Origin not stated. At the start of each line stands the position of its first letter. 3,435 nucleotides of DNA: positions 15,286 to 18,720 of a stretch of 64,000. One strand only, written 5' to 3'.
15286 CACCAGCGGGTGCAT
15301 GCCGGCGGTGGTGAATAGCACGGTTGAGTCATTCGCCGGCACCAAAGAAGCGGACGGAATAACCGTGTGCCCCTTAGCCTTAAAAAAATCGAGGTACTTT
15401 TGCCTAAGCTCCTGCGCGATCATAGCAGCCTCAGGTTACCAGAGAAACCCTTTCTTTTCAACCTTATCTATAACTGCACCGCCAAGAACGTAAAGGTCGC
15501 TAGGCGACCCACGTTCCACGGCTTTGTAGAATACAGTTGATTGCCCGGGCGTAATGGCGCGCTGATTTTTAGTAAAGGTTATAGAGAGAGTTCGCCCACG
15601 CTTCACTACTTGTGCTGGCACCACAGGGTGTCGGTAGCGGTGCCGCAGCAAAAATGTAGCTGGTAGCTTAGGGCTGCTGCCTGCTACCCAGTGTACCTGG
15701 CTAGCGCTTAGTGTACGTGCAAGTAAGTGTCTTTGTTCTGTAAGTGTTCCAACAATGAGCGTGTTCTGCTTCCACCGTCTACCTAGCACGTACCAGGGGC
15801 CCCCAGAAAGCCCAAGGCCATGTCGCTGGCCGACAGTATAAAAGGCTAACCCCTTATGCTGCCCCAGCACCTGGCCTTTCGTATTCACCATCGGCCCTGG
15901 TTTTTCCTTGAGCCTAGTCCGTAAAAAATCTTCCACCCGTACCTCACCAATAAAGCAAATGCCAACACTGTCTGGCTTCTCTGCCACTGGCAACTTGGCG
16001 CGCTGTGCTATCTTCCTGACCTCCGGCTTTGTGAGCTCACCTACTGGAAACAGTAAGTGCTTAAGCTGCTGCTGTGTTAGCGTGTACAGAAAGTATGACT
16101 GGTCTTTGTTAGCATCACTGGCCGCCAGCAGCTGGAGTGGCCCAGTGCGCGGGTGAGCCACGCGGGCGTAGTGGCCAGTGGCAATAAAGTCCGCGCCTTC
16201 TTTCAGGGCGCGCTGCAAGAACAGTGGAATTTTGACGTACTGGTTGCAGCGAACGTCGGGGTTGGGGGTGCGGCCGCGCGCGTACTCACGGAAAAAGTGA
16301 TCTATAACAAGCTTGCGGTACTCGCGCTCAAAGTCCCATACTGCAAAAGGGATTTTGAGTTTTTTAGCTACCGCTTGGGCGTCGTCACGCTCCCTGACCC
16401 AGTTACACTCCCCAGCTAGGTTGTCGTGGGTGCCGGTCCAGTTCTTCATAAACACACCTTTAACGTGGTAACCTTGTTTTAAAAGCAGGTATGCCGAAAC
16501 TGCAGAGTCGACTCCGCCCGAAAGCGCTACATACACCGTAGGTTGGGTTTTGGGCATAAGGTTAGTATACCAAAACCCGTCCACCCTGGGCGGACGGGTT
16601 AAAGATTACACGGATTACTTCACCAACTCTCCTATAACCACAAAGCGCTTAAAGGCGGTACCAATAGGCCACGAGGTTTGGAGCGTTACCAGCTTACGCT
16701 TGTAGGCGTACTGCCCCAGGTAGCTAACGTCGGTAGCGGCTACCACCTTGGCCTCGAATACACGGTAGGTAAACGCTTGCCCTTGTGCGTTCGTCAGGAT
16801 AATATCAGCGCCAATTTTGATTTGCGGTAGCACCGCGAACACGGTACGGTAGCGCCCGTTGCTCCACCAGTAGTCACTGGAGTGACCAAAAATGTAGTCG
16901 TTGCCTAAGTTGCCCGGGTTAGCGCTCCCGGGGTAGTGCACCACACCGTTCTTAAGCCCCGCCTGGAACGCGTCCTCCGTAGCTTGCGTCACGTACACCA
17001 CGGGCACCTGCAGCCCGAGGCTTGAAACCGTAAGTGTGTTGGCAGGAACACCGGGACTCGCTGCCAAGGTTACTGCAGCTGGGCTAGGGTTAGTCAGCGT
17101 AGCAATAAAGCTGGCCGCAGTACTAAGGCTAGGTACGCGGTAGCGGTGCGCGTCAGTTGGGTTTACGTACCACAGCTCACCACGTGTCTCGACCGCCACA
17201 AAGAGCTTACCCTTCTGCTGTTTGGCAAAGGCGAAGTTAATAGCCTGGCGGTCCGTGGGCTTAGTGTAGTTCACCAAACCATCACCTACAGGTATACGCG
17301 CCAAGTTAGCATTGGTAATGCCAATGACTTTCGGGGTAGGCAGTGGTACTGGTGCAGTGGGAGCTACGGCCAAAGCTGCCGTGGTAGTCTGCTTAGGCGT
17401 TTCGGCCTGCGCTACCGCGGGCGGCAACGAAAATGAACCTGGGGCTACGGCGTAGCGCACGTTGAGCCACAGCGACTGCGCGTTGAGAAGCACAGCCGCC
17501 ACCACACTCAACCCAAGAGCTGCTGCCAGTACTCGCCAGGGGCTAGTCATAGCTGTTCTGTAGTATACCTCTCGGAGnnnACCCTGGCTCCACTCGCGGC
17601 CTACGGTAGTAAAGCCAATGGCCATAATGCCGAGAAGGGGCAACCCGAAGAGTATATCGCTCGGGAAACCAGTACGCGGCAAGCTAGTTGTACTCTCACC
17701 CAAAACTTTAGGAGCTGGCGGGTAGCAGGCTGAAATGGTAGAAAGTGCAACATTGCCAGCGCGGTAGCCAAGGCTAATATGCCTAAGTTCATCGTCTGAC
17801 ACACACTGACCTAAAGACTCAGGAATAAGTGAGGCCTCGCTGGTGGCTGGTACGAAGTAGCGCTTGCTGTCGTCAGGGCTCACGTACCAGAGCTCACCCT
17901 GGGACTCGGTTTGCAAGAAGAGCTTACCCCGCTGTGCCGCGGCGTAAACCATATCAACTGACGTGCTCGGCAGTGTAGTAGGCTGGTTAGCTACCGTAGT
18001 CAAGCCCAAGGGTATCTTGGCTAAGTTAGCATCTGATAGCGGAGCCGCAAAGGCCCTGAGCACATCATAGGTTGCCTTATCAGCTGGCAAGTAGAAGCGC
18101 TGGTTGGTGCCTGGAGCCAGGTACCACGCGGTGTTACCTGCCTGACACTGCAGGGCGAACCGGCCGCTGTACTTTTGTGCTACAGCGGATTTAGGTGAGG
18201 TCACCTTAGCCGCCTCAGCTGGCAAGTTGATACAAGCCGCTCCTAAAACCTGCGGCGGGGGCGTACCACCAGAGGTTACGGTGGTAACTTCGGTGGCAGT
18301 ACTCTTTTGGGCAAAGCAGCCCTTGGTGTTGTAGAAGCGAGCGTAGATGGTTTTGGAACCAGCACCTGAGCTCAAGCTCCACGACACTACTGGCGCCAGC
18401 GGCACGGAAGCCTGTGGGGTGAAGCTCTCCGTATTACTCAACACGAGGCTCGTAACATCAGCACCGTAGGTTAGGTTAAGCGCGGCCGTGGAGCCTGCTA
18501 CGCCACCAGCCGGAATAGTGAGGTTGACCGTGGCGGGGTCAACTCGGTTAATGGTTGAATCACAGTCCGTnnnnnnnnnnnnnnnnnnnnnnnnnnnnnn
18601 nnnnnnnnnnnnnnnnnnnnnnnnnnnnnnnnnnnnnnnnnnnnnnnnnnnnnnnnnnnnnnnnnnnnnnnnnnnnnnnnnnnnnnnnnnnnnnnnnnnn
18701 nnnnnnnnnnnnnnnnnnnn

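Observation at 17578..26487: Paralogous giant proteins with identical architecture but different wall-anchoring strategies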

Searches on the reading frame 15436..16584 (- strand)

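Call 11: search_protein_families(library=pfam, proteins=[window:15436-16584:-], max_evalue=0.001)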
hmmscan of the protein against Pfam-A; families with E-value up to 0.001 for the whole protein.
window:15436-16584:- (382 aa): 4 families
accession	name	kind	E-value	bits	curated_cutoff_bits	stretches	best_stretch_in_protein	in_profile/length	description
PF03054.22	tRNA_Me_trans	-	8.5e-76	254.6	20.6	1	16-213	2-201/202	tRNA methyl transferase HUP domain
PF20259.3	tRNA_Me_trans_M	-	3.8e-20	71.6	27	1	218-279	1-65/66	tRNA methyl transferase PRC-barrel domain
PF20258.4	tRNA_Me_trans_C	-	3.7e-14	53.3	20.6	1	290-372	2-77/77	Aminomethyltransferase beta-barrel domain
PF02568.20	ThiI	-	3.8e-08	33.6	20.5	1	13-89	2-76/197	Thiamine biosynthesis protein (ThiI)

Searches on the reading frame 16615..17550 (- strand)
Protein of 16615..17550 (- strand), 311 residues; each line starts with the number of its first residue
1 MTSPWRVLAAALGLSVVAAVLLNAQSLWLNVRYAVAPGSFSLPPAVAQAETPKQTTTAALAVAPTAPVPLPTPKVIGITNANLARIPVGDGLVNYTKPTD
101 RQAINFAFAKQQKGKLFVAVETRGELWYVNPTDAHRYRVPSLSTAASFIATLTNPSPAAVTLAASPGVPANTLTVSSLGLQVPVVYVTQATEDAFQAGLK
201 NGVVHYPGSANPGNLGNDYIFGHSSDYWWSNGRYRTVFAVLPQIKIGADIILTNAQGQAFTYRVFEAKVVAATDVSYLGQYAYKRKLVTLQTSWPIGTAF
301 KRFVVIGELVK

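Call 11: search_protein_families(library=pfam, proteins=[window:16615-17550:-], max_evalue=0.001)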
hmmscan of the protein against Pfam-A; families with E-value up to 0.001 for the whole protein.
window:16615-17550:- (311 aa): 1 family
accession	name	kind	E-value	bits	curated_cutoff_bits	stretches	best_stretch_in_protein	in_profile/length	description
PF04203.18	Sortase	-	2.4e-19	69.7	26.6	1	173-310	1-125/125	Sortase domain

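Call 39: search_protein_families(library=ncbifam, proteins=[P0003], max_evalue=0.01)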
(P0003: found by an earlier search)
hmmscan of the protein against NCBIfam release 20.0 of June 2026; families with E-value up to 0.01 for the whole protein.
P0003 (311 aa): 7 families
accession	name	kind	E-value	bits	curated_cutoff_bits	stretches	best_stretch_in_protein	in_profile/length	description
NF058671.1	sortase_SrtD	exception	1.1e-10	41.5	140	1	171-308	65-186/187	class D sortase, LPxTATN-specific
NF033746.1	class_D_sortase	subfamily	2.1e-10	40.6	165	1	171-310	11-134/135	class D sortase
NF033747.1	class_E_sortase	subfamily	2.2e-08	34.2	160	1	163-310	64-206/211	class E sortase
TIGR01076.1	sortase_fam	subfamily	2.2e-08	34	39.35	1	197-308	21-126/136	sortase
NF033745.1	class_C_sortase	subfamily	5.6e-08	32.8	160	1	196-308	113-219/220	class C sortase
NF033748.1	class_F_sortase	subfamily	3.9e-06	26.6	166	1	168-275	9-114/155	class F sortase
TIGR03784.1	marine_sortase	equivalog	0.00025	20.7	158.25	1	234-298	99-161/174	class GN sortase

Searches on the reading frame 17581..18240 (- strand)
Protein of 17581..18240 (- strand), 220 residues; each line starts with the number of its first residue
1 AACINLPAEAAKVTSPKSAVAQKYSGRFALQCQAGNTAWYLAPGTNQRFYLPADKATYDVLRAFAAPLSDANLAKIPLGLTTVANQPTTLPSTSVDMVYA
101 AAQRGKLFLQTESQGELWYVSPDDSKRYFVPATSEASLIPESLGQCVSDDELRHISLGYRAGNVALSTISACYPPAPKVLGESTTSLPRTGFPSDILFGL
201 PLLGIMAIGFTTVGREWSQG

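Call 17: search_protein_families(library=pfam, proteins=[window:17581-18240:-], max_evalue=10)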
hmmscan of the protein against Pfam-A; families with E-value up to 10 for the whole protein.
seq(220 aa): 1 family
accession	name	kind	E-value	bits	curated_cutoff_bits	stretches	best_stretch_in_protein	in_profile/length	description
PF23374.1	Fn3_arc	-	0.11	13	28.9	1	110-127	49-66/78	Archaeal fibronectin-III type-like domain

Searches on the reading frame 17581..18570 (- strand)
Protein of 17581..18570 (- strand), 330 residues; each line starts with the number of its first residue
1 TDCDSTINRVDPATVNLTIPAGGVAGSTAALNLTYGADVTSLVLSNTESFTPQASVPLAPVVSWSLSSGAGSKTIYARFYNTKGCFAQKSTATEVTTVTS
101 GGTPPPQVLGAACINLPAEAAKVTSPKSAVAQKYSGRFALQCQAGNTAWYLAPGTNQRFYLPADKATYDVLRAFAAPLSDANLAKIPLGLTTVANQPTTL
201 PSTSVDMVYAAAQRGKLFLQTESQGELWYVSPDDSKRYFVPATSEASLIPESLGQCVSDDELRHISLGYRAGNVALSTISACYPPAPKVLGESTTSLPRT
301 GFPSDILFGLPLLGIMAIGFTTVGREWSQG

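Call 18: find_homologous_proteins(query=window:17581-18570:-, max_evalue=0.001)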
Query seq(330 aa) (330 aa): 2 proteins with E <= 0.001 among 7658 candidates.
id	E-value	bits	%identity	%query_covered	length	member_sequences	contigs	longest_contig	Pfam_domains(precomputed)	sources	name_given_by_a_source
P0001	1.5e-63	233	74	45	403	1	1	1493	PF17802.8,PF19403.6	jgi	jgi:hypothetical protein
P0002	1.0e-8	53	42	28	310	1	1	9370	PF04203.19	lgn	-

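Call 21: find_encoding_contigs(protein=P0002, flank=10000)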
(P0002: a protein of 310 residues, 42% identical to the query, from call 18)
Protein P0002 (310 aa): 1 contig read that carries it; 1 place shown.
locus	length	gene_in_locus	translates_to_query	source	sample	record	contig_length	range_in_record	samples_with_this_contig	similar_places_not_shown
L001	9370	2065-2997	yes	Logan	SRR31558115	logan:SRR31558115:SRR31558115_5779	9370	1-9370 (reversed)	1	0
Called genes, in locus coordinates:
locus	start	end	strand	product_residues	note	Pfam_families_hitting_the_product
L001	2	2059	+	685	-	?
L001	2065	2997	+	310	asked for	PF04203:Sortase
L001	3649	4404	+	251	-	-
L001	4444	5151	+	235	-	-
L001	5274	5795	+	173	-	-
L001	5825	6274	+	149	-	PF10502:Peptidase_S26 (faint)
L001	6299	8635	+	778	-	PF00932:LTD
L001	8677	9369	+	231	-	?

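Call 80: find_encoding_contigs(protein=P0001, flank=5000)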
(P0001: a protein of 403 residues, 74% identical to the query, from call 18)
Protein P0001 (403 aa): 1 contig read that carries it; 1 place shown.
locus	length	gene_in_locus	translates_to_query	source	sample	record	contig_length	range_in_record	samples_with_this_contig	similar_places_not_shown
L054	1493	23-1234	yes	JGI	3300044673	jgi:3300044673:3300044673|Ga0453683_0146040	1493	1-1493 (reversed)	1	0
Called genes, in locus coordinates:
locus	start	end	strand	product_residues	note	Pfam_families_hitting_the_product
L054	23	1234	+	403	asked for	PF19403:SpaA_2 (weak), PF17802:SpaA (faint), PF19403:SpaA_2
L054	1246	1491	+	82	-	?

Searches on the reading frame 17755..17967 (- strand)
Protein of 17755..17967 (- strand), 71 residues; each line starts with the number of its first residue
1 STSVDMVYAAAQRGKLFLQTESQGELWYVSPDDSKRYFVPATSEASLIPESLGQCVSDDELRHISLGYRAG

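Call 29: find_homologous_proteins(query=A1, max_evalue=0.001)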
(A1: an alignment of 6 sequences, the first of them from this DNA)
Query A1 (6 sequences) (71 aa, profile of the alignment): 1 proteins with E <= 0.001 among 95 candidates.
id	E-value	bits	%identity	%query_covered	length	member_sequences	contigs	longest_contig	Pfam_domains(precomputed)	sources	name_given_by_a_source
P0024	1.7e-13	68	38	85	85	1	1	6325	-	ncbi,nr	ncbi:MAG: hypothetical protein U9M94_00030, partial [Patescibacteria group bacterium]|nr:hypothetica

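Call 38: search_protein_representatives(alignment_id=A2)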
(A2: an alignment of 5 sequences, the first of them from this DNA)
Query: 5 sequences, 68 profile positions. Proteins with E-value up to 0.001 (for the whole library): 3517; up to 1e-10: 3161; up to 1e-30: 981. The best 150 are listed.
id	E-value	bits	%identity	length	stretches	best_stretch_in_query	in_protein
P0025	7.1e-53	192.4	-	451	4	6-66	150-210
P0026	2.3e-46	171.6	-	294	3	3-66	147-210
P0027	9.2e-46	169.7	-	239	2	1-63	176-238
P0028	1.6e-44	165.7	-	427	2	2-66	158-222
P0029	2.6e-44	165.0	-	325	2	3-66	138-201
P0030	4.6e-44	164.2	-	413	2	3-63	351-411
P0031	6.9e-44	163.6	-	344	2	3-63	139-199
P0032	3.3e-43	161.5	-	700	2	2-63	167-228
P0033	3.8e-43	161.3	-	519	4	7-64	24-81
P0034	4.8e-43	161.0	-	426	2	2-63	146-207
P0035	7.6e-43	160.3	-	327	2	6-67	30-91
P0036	7.6e-43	160.3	-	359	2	10-67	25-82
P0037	8.7e-43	160.1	-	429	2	4-65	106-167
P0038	1.0e-42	159.9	-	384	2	3-66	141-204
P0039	1.1e-42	159.8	-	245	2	3-65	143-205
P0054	1.0e-41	156.7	-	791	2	4-63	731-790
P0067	4.6e-41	154.6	-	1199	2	5-66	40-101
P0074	7.3e-41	154.0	-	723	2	4-66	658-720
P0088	2.5e-40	152.2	-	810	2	2-65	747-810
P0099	5.1e-40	151.3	-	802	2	2-63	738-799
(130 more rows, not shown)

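Call 43: search_protein_families(library=pfam, proteins=[P0025, P0026, P0028, P0030, P0032, P0054, P0067, P0074, P0088, P0099], max_evalue=0.01)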
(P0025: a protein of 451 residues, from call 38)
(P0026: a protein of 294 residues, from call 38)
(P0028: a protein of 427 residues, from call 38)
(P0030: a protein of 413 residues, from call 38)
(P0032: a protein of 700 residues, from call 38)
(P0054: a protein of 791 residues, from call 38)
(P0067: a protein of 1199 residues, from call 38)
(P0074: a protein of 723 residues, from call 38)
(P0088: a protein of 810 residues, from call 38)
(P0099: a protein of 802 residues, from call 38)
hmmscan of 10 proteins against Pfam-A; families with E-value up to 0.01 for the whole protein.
P0025 (451 aa): 0 families

P0026 (294 aa): 1 family
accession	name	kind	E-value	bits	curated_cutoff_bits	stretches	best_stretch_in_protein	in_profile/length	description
PF18884.5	TSP3_bac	-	1.9e-11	44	25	0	99-116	1-18/22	Bacterial TSP3 repeat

P0028 (427 aa): 1 family
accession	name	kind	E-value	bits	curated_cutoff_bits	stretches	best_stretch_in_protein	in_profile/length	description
PF18884.5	TSP3_bac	-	0.0013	19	25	1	111-128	1-18/22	Bacterial TSP3 repeat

P0030 (413 aa): 3 families
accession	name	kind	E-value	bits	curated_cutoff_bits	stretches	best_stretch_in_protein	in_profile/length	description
PF18884.5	TSP3_bac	-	4.6e-11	42.8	25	2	325-340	1-16/22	Bacterial TSP3 repeat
PF03495.19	Binary_toxB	-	0.0015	19.1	25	0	316-338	39-61/78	Clostridial binary toxin B/anthrax toxin PA Ca-binding domain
PF20615.3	DUF6802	-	0.004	17.6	27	0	184-221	35-72/102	Family of unknown function (DUF6802)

P0032 (700 aa): 3 families
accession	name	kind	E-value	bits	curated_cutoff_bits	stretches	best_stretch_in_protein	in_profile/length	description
PF01841.26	Transglut_core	-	1.4e-11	45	23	1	541-626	16-99/108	Transglutaminase-like superfamily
PF00188.32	CAP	-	4e-06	28.1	21.1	1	375-505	2-116/117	Cysteine-rich secretory protein family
PF04473.18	DUF553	-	5e-05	23.2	20.5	1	535-634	11-113/140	Transglutaminase-like domain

P0054 (791 aa): 4 families
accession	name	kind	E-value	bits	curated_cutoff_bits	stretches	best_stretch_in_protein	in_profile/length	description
PF13365.12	Trypsin_2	-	3.1e-25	90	27.6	1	63-215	1-144/144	Trypsin-like peptidase domain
PF00089.32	Trypsin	-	3.3e-12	47.1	20.6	1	60-240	19-220/220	Trypsin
PF10459.15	Peptidase_S46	-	1.1e-05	24.7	22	1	54-82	40-68/698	Peptidase S46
PF18884.5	TSP3_bac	-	0.00048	20.3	25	0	681-698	1-18/22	Bacterial TSP3 repeat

P0067 (1199 aa): 3 families
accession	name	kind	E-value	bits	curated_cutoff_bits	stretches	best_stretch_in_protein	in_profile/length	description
PF13229.12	Beta_helix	-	1.1e-19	71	25.9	3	618-755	28-149/158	Right handed beta helix region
PF05048.19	NosD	-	1.1e-11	45.1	23.6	2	529-647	35-140/212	Periplasmic copper-binding protein (NosD)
PF18884.5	TSP3_bac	-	1.2e-06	28.7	25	1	131-143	1-13/22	Bacterial TSP3 repeat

P0074 (723 aa): 2 families
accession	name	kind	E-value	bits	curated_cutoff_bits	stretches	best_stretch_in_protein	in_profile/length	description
PF13620.12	CarboxypepD_reg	-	0.00015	22.5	32.3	0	236-313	5-73/82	Carboxypeptidase regulatory-like domain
PF02369.22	Big_1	-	0.004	17.6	34.9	0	335-370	19-51/93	Bacterial Ig-like domain (group 1)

P0088 (810 aa): 2 families
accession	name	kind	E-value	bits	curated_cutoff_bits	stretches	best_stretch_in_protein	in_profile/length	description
PF18884.5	TSP3_bac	-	6.8e-05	23.1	25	1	701-716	1-16/22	Bacterial TSP3 repeat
PF13365.12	Trypsin_2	-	0.00079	20.6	27.6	1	62-173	2-91/144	Trypsin-like peptidase domain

P0099 (802 aa): 4 families
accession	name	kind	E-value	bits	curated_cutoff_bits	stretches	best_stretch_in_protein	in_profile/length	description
PF07705.17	CARDB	-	1.7e-22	79.9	22.7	3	34-143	3-101/101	CARDB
PF18884.5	TSP3_bac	-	1e-06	28.9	25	1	711-724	1-14/22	Bacterial TSP3 repeat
PF16656.11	Pur_ac_phosph_N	-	9.2e-06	26.6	30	1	408-484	8-92/93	Purple acid Phosphatase, N-terminal domain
PF00041.27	fn3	-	0.0019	18.8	25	1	401-472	3-71/84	Fibronectin type III domain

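Call 59: predict_structure(alignment_id=A5)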
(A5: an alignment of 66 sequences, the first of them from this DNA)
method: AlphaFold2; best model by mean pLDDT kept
length: 71 residues; sequences in the alignment: 66
mean_pLDDT: 78.0   pTM: 0.52
mean pLDDT of the five models: 78.0, 73.1, 68.8, 68.5, 68.0
residues with pLDDT >= 90: 15; 70-90: 35; 50-70: 20; < 50: 1
segments of 3 or more residues with pLDDT < 50: none
pLDDT, mean of each block of 10 residues (from residue 1): 88 88 82 89 69 65 67 54
secondary structure, 60 per line:
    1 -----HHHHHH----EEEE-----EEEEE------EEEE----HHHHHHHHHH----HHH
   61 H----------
elements in order: H6-11 E16-19 E25-29 E36-39 H44-53 H58-61

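Call 64: fold_search(model_id=the predicted structure, library=pdb)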
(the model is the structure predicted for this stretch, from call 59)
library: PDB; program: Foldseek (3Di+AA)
matches with E <= 10: 433; with E <= 0.001: 0
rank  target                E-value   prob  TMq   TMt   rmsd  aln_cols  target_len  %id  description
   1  2r3z_A                5.3e-01  0.60  0.38  0.39   3.7        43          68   16  Crystal structure of mouse IP-10 (released 2008-08-12)
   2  7sk7_B                5.7e-01  0.35  0.35  0.39   3.7        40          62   10  Cryo-EM structure of human ACKR3 in complex with CXCL12, a small molecule partial agonist CCX662, and an extracellular (released 2022-07-27)
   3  1qg7_A                6.5e-01  0.54  0.40  0.45   4.6        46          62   11  STROMA CELL-DERIVED FACTOR-1ALPHA (SDF-1ALPHA) (released 2001-02-28)
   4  2r3z_D                6.5e-01  0.54  0.39  0.42   5.2        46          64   15  Crystal structure of mouse IP-10 (released 2008-08-12)
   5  1rqq_C                7.0e-01  0.20  0.33  0.30   9.3        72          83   18  Crystal Structure of the Insulin Receptor Kinase in Complex with the SH2 Domain of APS (released 2003-12-30)
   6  3hp3_J                9.2e-01  0.41  0.41  0.46   4.6        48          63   10  Crystal structure of CXCL12 (released 2010-01-26)
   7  3hp3_F                9.2e-01  0.41  0.41  0.44   4.7        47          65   11  Crystal structure of CXCL12 (released 2010-01-26)
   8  1o7z_A                9.9e-01  0.30  0.37  0.42   5.8        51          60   18  Crystal structure of IP-10 T-form (released 2003-05-08)
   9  3hp3_A                1.1e+00  0.20  0.33  0.36   4.1        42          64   10  Crystal structure of CXCL12 (released 2010-01-26)
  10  2kol_MODEL_1_A        1.2e+00  0.35  0.39  0.40   3.2        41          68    5  Solution structure of human SDF1-alpha H25R (released 2010-10-06)
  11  1o7y_D                1.2e+00  0.30  0.37  0.42   5.3        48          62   19  Crystal structure of IP-10 M-form (released 2003-05-08)
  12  8u4o_J                1.2e+00  0.15  0.33  0.35   9.2        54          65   11  Structure of CXCL12-bound CXCR4/Gi complex (released 2024-03-13)
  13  2r3z_B                1.4e+00  0.35  0.36  0.38   4.2        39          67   15  Crystal structure of mouse IP-10 (released 2008-08-12)
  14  1a15_A                1.5e+00  0.33  0.41  0.43   4.5        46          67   11  SDF-1ALPHA (released 1998-08-12)
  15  8af2_B                1.5e+00  0.06  0.20  0.13  10.1        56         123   14  Human Sterol Carrier Protein with unnatural amino acid 2,2'-bipyridine alanine incorporated at position 111 (released 2023-08-16)
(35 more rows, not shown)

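Call 92: search_protein_families(library=ncbifam, proteins=[P0026, P0029, P0031], max_evalue=0.01)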
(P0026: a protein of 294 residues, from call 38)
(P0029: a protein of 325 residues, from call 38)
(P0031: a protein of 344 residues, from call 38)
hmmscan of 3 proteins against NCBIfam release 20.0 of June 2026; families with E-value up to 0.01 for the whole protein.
P0026 (294 aa): 5 families
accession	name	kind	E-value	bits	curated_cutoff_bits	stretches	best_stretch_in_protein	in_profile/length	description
NF033765.2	gliding_CglD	equivalog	1.1e-11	43.3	400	2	95-136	262-303/1124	adventurous gliding motility lipoprotein CglD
NF053806.1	lanmdlnLanM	equivalog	1.4e-06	28.4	135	0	89-135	48-97/132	lanmodulin LanM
NF047639.1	throspo3_MtsD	equivalog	9.3e-05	20.7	800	0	93-121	503-531/651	cell-cell cohesion protein MtsD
NF003165.0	PRK04148.1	equivalog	0.00022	21.3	151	0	73-105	35-67/135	hypothetical protein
TIGR01633.1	phi3626_gp14_N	hypoth_equivalog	0.0023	18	23.65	0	56-84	86-114/123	distal tail protein Dit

P0029 (325 aa): 2 families
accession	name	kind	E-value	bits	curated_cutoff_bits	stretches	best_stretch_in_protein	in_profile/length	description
NF033765.2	gliding_CglD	equivalog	2.3e-06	25.7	400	1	88-126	264-302/1124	adventurous gliding motility lipoprotein CglD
NF047639.1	throspo3_MtsD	equivalog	0.0014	16.8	800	1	90-132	482-529/651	cell-cell cohesion protein MtsD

P0031 (344 aa): 1 family
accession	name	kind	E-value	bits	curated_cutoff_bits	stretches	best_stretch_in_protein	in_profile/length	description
NF033765.2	gliding_CglD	equivalog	1.3e-05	23.2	400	1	88-127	263-302/1124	adventurous gliding motility lipoprotein CglD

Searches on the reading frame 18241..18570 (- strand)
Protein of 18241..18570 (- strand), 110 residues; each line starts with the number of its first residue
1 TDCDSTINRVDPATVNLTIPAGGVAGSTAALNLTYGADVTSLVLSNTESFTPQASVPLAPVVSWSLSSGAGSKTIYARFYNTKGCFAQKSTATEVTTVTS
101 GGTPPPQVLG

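Call 17: search_protein_families(library=pfam, proteins=[window:18241-18570:-], max_evalue=10)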
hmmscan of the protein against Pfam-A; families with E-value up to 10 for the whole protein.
seq(110 aa): 0 families
